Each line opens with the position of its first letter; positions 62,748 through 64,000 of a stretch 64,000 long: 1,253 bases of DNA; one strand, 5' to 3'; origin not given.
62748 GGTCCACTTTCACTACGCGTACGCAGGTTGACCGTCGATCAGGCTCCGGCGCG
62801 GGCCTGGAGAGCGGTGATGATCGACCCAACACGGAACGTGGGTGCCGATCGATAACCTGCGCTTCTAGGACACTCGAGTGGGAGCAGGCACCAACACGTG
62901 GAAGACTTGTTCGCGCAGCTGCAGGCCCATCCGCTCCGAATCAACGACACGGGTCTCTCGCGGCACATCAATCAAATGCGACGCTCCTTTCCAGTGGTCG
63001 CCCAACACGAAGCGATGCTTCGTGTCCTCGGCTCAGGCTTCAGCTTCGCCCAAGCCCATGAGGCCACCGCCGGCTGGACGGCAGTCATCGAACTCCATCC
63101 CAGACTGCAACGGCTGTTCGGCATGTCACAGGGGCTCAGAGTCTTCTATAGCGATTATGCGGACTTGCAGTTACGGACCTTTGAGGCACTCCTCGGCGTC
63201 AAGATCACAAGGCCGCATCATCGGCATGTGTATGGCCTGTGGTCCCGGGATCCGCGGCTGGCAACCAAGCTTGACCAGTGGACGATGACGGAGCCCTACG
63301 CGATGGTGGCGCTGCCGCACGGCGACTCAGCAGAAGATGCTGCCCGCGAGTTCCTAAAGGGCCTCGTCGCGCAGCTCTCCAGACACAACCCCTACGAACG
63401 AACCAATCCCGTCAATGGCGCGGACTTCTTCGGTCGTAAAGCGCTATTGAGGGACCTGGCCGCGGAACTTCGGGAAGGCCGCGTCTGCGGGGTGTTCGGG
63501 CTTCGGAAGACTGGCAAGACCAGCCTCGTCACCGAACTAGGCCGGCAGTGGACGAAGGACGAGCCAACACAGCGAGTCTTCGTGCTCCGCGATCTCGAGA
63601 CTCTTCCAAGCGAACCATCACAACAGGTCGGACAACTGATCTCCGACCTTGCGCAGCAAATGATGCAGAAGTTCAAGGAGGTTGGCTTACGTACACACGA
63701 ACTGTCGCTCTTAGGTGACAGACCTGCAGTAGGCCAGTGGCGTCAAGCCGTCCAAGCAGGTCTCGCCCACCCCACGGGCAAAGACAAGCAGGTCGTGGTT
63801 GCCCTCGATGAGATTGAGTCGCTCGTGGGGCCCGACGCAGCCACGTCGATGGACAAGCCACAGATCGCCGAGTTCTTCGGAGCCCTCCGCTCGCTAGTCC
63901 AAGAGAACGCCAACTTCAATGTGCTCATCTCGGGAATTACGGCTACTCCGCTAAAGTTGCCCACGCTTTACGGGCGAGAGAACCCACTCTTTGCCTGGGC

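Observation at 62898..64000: Integrase-adjacent P-loop NTPase with an unknown N-terminal domain (possible defence-type STAND protein), cut by the window edge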

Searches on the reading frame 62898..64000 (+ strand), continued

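Call 27: find_encoding_contigs(protein=P0016, flank=10000, max_places=2)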
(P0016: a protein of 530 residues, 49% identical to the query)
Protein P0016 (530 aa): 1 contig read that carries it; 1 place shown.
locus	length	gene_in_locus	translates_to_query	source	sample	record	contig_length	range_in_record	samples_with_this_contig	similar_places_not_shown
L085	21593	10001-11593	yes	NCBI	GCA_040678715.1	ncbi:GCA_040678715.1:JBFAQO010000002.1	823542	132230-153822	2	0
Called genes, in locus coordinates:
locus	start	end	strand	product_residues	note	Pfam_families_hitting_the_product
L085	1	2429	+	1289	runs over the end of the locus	PF01656:CbiA (weak), PF00931:NB-ARC (weak), PF13191:AAA_16 (weak), PF25000:DUF7779 (weak), PF13424:TPR_12, PF13424:TPR_12, PF13374:TPR_10, PF13424:TPR_12, +3 more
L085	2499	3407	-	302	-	PF12146:Hydrolase_4, PF00561:Abhydrolase_1, PF12697:Abhydrolase_6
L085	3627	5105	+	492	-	PF00919:UPF0004, PF04055:Radical_SAM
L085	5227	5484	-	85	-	-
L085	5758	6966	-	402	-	PF03993:DUF349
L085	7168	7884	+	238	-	-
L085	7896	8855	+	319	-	PF01745:IPT (weak), PF01715:IPPT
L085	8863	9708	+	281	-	PF01678:DAP_epimerase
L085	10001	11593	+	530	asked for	PF13191:AAA_16 (weak)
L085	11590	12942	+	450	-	-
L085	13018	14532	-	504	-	PF00390:malic, PF03949:Malic_M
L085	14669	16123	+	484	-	PF13167:GTP-bdg_N, PF16360:GTP-bdg_M, PF03193:RsgA_GTPase (faint), PF19275:HflX_C (faint), PF01926:MMR_HSR1, PF02421:FeoB_N (weak), PF16897:MMR_HSR1_Xtn (weak)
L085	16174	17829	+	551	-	-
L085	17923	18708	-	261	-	PF01726:LexA_DNA_bind, PF12802:MarR_2 (faint), PF00717:Peptidase_S24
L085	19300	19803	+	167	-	PF22811:Zn_ribbon_NrdR, PF03477:ATP-cone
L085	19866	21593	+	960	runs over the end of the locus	PF08471:Ribonuc_red_2_N, PF02867:Ribonuc_red_lgC, PF12637:TSCPD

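Call 30: predict_structure(alignment_id=A3)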
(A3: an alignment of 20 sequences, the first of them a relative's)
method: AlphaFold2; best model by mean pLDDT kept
length: 412 residues; sequences in the alignment: 20
mean_pLDDT: 91.7   pTM: 0.85
mean pLDDT of the five models: 91.7, 91.0, 88.1, 87.2, 83.5
residues with pLDDT >= 90: 313; 70-90: 91; 50-70: 6; < 50: 2
segments of 3 or more residues with pLDDT < 50: none
pLDDT, mean of each block of 10 residues (from residue 1): 92 95 94 91 93 87 89 95 89 90 93 92 72 86 88 93 90 94 95 95 93 93 95 93 94 93 94 86 95 95 91 94 95 92 94 97 94 97 92 92 88 42
secondary structure, 60 per line:
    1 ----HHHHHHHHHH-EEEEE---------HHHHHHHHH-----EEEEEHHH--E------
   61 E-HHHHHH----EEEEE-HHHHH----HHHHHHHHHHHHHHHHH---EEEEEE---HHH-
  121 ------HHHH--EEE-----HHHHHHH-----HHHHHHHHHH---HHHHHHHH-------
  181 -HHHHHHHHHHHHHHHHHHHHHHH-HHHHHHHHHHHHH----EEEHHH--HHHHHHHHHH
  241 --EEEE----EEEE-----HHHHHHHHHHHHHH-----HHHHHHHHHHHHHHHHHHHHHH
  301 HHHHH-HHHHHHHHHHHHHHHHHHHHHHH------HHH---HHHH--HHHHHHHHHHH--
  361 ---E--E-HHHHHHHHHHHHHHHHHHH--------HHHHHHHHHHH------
elements in order: H5-14 E16-20 H30-38 E44-48 H63-68 E73-77 H79-83 H88-104 E108-113 H127-130 E133-135 H141-147 H153-162 H166-173 H182-204 H206-218 E223-225 H231-240 E243-246 E251-254 H260-273 H279-305 H307-329 H342-345 H348-358 H369-387 H396-406

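Call 37: search_solved_structures(query=A1, max_evalue=1)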
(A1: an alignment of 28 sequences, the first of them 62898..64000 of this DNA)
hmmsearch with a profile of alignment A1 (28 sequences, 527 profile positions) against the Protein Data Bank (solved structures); distinct sequences matched with E-value up to 1: 7.
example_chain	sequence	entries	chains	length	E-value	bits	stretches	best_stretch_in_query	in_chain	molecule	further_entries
2fna_A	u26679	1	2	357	0.0013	20.6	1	176-312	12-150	Conserved hypothetical protein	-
2p65_A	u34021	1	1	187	0.005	18.7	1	257-317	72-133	Hypothetical protein PF08_0063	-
2qen_A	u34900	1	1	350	0.057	15.2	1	177-311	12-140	WALKER-TYPE ATPASE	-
5wbw_A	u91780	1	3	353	0.11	14.3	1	261-320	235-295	Heat shock protein 104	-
6amn_A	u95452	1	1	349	0.17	13.6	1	261-320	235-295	Heat shock protein 104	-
1jbk_A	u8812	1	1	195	0.32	12.8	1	268-317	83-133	CLPB PROTEIN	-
1ojq_A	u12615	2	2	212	0.69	11.7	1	92-186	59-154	ADP-RIBOSYLTRANSFERASE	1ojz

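Call 38: search_solved_structures(query=A3, max_evalue=10)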
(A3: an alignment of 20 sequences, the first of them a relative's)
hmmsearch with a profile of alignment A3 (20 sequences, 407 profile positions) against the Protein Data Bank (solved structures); distinct sequences matched with E-value up to 10: 3.
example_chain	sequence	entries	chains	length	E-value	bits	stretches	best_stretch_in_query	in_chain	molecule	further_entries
4wsl_A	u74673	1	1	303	0.012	17.8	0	225-267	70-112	Pentatricopeptide repeat protein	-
4pjr_A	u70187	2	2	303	0.035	16.3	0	224-270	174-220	Pentatricopeptide repeat protein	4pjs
6roc_A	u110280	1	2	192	4.2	9.4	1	290-336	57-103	Putative surface protein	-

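Call 41: search_protein_families(library=pfam, alignment_id=A4, max_evalue=1)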
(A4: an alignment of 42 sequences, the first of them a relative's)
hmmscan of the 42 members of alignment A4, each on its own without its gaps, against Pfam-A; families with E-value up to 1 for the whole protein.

A. member 1, P0123 (412 aa): 0 families

B. families by the number of members that match (of 42 scanned): 18 families
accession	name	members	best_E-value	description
PF18731.6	HEPN_Swt1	4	0.028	Swt1-like HEPN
PF05559.16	DUF763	2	0.012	Protein of unknown function (DUF763)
PF18032.6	FRP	2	0.093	Photoprotection regulator fluorescence recovery protein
PF21019.4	Spectrin_3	1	0.0029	Spectrin-like repeat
PF21458.3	SelB-wing_1_3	1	0.029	Selenocysteine-specific elongation factor, winged helix 1/3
PF24408.1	wHTH-Calcineurin_assc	1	0.049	wHTH-Calcineurin_assc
PF01523.21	PmbA_TldD_1st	1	0.08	PmbA/TldA metallopeptidase domain 1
PF07905.16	PucR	1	0.11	Purine catabolism regulatory protein-like family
PF23418.1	DUF7108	1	0.12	Domain of unknown function (DUF7108)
PF01988.24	VIT1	1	0.12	VIT family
PF06969.22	HemN_C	1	0.13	HemN C-terminal domain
PF18737.6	HEPN_MAE_28990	1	0.14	MAE_28990/MAE_18760-like HEPN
PF11298.13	DUF3099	1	0.15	Protein of unknown function (DUF3099)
PF09107.17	SelB-wing_3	1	0.17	Elongation factor SelB, winged helix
PF25185.1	Tad3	1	0.19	Type I Thoeris inhibitor Tad3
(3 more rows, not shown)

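Call 42: find_encoding_contigs(protein=P0013, flank=10000, max_places=1)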
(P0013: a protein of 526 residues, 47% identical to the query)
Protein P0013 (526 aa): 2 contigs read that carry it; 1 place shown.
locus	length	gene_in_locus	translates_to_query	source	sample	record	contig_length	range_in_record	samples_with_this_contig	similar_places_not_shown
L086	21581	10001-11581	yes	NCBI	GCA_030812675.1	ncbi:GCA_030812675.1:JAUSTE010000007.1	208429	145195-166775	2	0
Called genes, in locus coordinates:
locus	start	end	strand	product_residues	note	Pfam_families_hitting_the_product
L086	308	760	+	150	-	-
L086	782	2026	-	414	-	-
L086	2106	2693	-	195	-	-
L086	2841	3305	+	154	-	-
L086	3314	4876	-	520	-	PF13289:SIR2_2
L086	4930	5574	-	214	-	-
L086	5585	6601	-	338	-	PF04545:Sigma70_r4 (faint), PF18780:HNH_repeat (faint)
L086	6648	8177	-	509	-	PF03747:ADP_ribosyl_GH, PF00782:DSPc (weak)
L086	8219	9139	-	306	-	PF20208:ARPP-1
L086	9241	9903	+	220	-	PF21906:WHD_NrtR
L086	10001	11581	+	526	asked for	PF25201:nSTAND6 (faint)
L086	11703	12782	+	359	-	-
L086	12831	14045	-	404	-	PF10117:McrBC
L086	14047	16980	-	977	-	PF00004:AAA (weak), PF07728:AAA_5, PF13401:AAA_22 (faint), PF28529:McrB_lid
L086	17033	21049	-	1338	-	PF02384:N6_Mtase (weak), PF20473:MmeI_Mtase, PF07669:Eco57I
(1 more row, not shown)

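Call 43: find_encoding_contigs(protein=P0055, flank=10000, max_places=1)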
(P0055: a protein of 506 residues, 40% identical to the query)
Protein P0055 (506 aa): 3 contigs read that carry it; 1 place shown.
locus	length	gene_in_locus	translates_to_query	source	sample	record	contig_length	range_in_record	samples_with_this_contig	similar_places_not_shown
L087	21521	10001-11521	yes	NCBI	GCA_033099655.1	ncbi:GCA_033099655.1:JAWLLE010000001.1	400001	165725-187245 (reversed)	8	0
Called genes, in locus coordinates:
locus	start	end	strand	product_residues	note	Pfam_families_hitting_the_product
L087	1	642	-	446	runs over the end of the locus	PF01547:SBP_bac_1, PF13416:SBP_bac_8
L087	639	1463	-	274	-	PF00528:BPD_transp_1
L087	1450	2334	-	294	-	PF00528:BPD_transp_1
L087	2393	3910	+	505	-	PF01523:PmbA_TldD_1st, PF19289:PmbA_TldD_3rd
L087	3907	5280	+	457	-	PF19289:PmbA_TldD_3rd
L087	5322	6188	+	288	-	-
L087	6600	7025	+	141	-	-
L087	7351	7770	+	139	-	-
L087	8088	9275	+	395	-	PF01527:HTH_Tnp_1 (weak), PF13011:LZ_Tnp_IS481, PF13384:HTH_23, PF13518:HTH_28, PF13551:HTH_29, PF13565:HTH_32, PF00665:rve, PF13683:rve_3, +1 more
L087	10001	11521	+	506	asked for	PF01637:ATPase_2, PF13191:AAA_16 (weak), PF20703:nSTAND1, PF25201:nSTAND6 (weak), PF13401:AAA_22 (faint)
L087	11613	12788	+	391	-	-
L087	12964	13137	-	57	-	-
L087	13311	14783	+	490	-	PF22905:Hydro_N_hd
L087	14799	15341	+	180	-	-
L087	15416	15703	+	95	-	-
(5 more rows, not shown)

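Call 44: find_encoding_contigs(protein=P0062, flank=10000, max_places=1)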
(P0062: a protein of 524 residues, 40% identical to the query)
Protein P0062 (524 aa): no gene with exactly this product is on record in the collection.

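Call 45: find_encoding_contigs(protein=P0043, flank=10000, max_places=1)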
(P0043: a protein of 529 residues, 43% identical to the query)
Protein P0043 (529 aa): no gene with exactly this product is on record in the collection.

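Call 48: search_protein_families(library=pfam, alignment_id=A5, max_evalue=0.00001)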
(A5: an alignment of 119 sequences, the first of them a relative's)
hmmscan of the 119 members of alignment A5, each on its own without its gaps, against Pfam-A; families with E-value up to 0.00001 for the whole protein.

A. member 1, L006:7657-8412:- (251 aa): 1 family
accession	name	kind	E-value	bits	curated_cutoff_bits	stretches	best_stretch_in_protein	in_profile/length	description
PF04250.19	DUF429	-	1.1e-29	104.2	23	1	5-225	1-213/214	Protein of unknown function (DUF429)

B. families by the number of members that match (of 119 scanned): 144 families (the first 25 are shown)
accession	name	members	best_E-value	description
PF13245.12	AAA_19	4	5.4e-20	AAA domain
PF08751.17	TrwC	3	1.1e-90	TrwC relaxase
PF13604.12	AAA_30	3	2.2e-60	AAA domain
PF00239.26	Resolvase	3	1e-48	Resolvase, N terminal domain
PF00664.28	ABC_membrane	2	4.5e-59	ABC transporter transmembrane region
PF01610.23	DDE_Tnp_ISL3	2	1.3e-57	Transposase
PF17964.7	Big_10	2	9.9e-41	Bacterial Ig domain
PF04851.21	ResIII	2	9.4e-36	Type III restriction enzyme, res subunit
PF00005.33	ABC_tran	2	9.2e-29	ABC transporter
PF12705.13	PDDEXK_1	2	7e-27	PD-(D/E)XK nuclease superfamily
PF13576.12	Pentapeptide_3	2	1.2e-23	Pentapeptide repeats (9 copies)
PF03734.19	YkuD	2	1.7e-22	L,D-transpeptidase catalytic domain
PF07508.19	Recombinase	2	1.3e-20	Recombinase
PF08843.17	AbiEii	2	9e-20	Nucleotidyl transferase AbiEii toxin, Type IV TA system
PF13538.12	UvrD_C_2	2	1.1e-12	UvrD-like helicase C-terminal domain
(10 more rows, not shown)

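Call 49: search_protein_families(library=padloc, alignment_id=A5, max_evalue=1e-10)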
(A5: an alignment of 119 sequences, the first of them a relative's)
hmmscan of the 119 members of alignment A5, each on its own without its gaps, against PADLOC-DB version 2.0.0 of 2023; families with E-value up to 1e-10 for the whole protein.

A. member 1, L006:7657-8412:- (251 aa): 0 families

B. families by the number of members that match (of 119 scanned): 78 families (the first 25 are shown)
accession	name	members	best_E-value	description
PDLC05065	PDC-S68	3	1.2e-22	-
PDLC01734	typeIV_RecD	3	5.2e-20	RecD_0_IVD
PDLC01148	RecD_like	3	7.3e-17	RecD/Tra ATPase fused to N-terminal HHH domain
PDLC04135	mad3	2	9e-26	mads_3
PDLC05066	PDC-S68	2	2.1e-16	-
PDLC03645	MTase_III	1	0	Type III methyltransferase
PDLC03047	REase_I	1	1.6e-174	Type I restriction enzyme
PDLC03049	REase_I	1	7e-43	Type I restriction enzyme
PDLC03642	MTase_III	1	2.9e-42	Type III methyltransferase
PDLC03640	MTase_III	1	1.1e-39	Type III methyltransferase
PDLC03634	MTase_III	1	2.2e-39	Type III methyltransferase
PDLC02304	AbiEii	1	3.7e-39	AbiEii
PDLC03644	MTase_III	1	1e-38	Type III methyltransferase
PDLC03639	MTase_III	1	7.1e-38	Type III methyltransferase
PDLC03042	REase_I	1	1.2e-36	Type I restriction enzyme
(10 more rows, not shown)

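Call 58: search_protein_families(library=pfam, proteins=[L049:9818-11860:+, L051:2008-4002:+, L054:9920-11956:+, L060:9869-11869:+, L062:9806-11815:+, L061:9950-12022:+, L063:998-3070:+, L067:9950-12019:+, L079:11107-12609:+, L071:11210-12010:+], max_evalue=0.1)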
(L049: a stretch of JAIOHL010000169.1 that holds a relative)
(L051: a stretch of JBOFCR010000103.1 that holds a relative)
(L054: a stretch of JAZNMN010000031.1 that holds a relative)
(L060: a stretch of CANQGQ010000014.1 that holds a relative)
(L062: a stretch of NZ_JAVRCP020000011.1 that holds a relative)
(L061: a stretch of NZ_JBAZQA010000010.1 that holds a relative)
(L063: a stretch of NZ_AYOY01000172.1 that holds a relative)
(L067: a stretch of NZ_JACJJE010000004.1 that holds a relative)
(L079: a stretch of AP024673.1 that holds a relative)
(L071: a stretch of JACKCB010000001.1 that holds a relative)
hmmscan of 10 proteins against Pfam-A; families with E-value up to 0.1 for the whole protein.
L049:9818-11860:+ (680 aa): 8 families
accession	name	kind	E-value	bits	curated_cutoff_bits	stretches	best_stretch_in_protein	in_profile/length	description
PF14516.12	AAA_35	-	2.2e-10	40.3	27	1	171-517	9-330/331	AAA-like domain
PF20703.3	nSTAND1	-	2e-05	24.8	27.1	1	172-403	13-220/379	Novel STAND NTPase 1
PF01637.24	ATPase_2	-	2.4e-05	24.7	33.2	1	197-303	25-123/225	ATPase domain predominantly from Archaea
PF13191.12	AAA_16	-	2.5e-05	25.3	32.6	1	184-305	11-147/167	AAA ATPase domain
PF13173.12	AAA_14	-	4.5e-05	23.9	27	1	195-252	5-59/129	AAA domain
PF18731.6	HEPN_Swt1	-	0.0021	18.8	27.5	1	556-659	6-99/115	Swt1-like HEPN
PF13401.12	AAA_22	-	0.0026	18.5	27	1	194-314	7-98/130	AAA domain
PF25201.1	nSTAND6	-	0.06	13.8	27.7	0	176-247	2-71/148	Novel STAND NTPase 6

L051:2008-4002:+ (664 aa): 6 families
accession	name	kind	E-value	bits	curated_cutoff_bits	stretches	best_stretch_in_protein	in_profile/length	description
PF13191.12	AAA_16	-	0.0013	19.7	32.6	1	174-303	2-148/167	AAA ATPase domain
PF13173.12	AAA_14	-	0.0017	18.8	27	0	196-250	7-60/129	AAA domain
PF13401.12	AAA_22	-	0.0019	19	27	1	196-313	10-98/130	AAA domain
PF20703.3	nSTAND1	-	0.0032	17.6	27.1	1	171-304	13-132/379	Novel STAND NTPase 1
PF14516.12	AAA_35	-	0.013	14.8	27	1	377-418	205-246/331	AAA-like domain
PF25201.1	nSTAND6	-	0.047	14.2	27.7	1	175-232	2-59/148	Novel STAND NTPase 6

L054:9920-11956:+ (678 aa): 3 families
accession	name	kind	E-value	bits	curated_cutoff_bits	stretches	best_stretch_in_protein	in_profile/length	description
PF14516.12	AAA_35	-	0.0046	16.3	27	1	207-518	40-328/331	AAA-like domain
PF25201.1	nSTAND6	-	0.015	15.7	27.7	1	182-235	2-55/148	Novel STAND NTPase 6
PF13173.12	AAA_14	-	0.083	13.3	27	0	203-305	7-74/129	AAA domain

L060:9869-11869:+ (666 aa): 8 families
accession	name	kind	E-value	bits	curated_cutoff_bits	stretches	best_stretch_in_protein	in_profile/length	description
PF01637.24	ATPase_2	-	2.6e-05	24.6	33.2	1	177-302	1-123/225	ATPase domain predominantly from Archaea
PF13173.12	AAA_14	-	3.7e-05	24.2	27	1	198-301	6-74/129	AAA domain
PF14516.12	AAA_35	-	0.0015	17.8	27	1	203-419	40-245/331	AAA-like domain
PF20703.3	nSTAND1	-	0.0038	17.3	27.1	1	172-439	11-255/379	Novel STAND NTPase 1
PF18731.6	HEPN_Swt1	-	0.0092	16.7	27.5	1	544-659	7-112/115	Swt1-like HEPN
PF13401.12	AAA_22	-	0.0097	16.7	27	1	199-327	10-110/130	AAA domain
PF25201.1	nSTAND6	-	0.012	16.1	27.7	1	178-230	2-54/148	Novel STAND NTPase 6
PF15642.11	Tox-ODYAM1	-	0.026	14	25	1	507-604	107-199/385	Toxin in Odyssella and Amoebophilus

L062:9806-11815:+ (669 aa): 5 families
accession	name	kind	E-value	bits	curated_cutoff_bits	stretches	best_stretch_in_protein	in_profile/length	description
PF14516.12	AAA_35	-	5e-07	29.3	27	1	202-443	40-260/331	AAA-like domain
PF13401.12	AAA_22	-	0.00085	20.1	27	1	198-345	10-124/130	AAA domain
PF25201.1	nSTAND6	-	0.0031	18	27.7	1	177-254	2-78/148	Novel STAND NTPase 6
PF20703.3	nSTAND1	-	0.0061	16.7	27.1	1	171-427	11-240/379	Novel STAND NTPase 1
PF13191.12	AAA_16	-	0.053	14.4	32.6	1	176-303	2-144/167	AAA ATPase domain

L061:9950-12022:+ (690 aa): 4 families
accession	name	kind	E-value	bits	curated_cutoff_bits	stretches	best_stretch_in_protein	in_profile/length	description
PF14516.12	AAA_35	-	4.9e-08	32.6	27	1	198-409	40-249/331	AAA-like domain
PF01637.24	ATPase_2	-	0.00025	21.4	33.2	1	192-394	23-220/225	ATPase domain predominantly from Archaea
PF13173.12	AAA_14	-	0.00033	21.1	27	1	189-291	2-74/129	AAA domain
PF20703.3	nSTAND1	-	0.075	13.1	27.1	0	170-387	14-217/379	Novel STAND NTPase 1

L063:998-3070:+ (690 aa): 4 families
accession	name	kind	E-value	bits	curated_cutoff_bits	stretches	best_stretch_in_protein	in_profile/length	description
PF13401.12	AAA_22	-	6.2e-07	30.2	27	1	193-331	10-125/130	AAA domain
PF01637.24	ATPase_2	-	3.9e-05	24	33.2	1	193-295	25-127/225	ATPase domain predominantly from Archaea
PF13173.12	AAA_14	-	0.00069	20.1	27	1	193-294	7-78/129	AAA domain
PF25201.1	nSTAND6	-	0.087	13.3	27.7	0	172-248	2-73/148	Novel STAND NTPase 6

L067:9950-12019:+ (689 aa): 5 families
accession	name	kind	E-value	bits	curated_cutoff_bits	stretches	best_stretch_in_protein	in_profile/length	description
PF14516.12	AAA_35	-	2.7e-06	26.9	27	1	196-409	38-247/331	AAA-like domain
PF01637.24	ATPase_2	-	4.9e-06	27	33.2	1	194-395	25-219/225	ATPase domain predominantly from Archaea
PF20703.3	nSTAND1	-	0.0049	17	27.1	1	167-418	11-246/379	Novel STAND NTPase 1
PF13175.12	AAA_15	-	0.007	16.5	32.1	1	200-309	34-117/374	AAA ATPase domain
PF13173.12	AAA_14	-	0.01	16.3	27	0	194-292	7-74/129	AAA domain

L079:11107-12609:+ (500 aa): 9 families
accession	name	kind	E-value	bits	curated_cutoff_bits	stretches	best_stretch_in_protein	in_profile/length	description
PF13401.12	AAA_22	-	8.4e-09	36.3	27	1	37-156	8-117/130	AAA domain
PF01637.24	ATPase_2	-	4.4e-06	27.1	33.2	1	37-226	23-224/225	ATPase domain predominantly from Archaea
PF13173.12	AAA_14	-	2.4e-05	24.8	27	1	36-171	4-107/129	AAA domain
PF00004.35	AAA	-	0.00027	21.8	21.2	1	39-166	3-112/131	ATPase family associated with various cellular activities (AAA)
PF14516.12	AAA_35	-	0.00046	19.6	27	1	118-248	129-260/331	AAA-like domain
PF01978.25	TrmB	-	0.001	19.3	25.6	1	265-319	6-60/68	Sugar-specific transcriptional regulator TrmB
PF18735.6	HEPN_RiboL-PSP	-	0.0098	16.2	28.4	1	368-493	86-185/191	RiboL-PSP-HEPN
PF22172.1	C2c1_helical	-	0.025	14.8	27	1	233-278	48-93/168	CRISPR-associated endonuclease C2c1 second helical domain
PF18731.6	HEPN_Swt1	-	0.028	15.1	27.5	1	356-489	3-110/115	Swt1-like HEPN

L071:11210-12010:+ (266 aa): 0 families
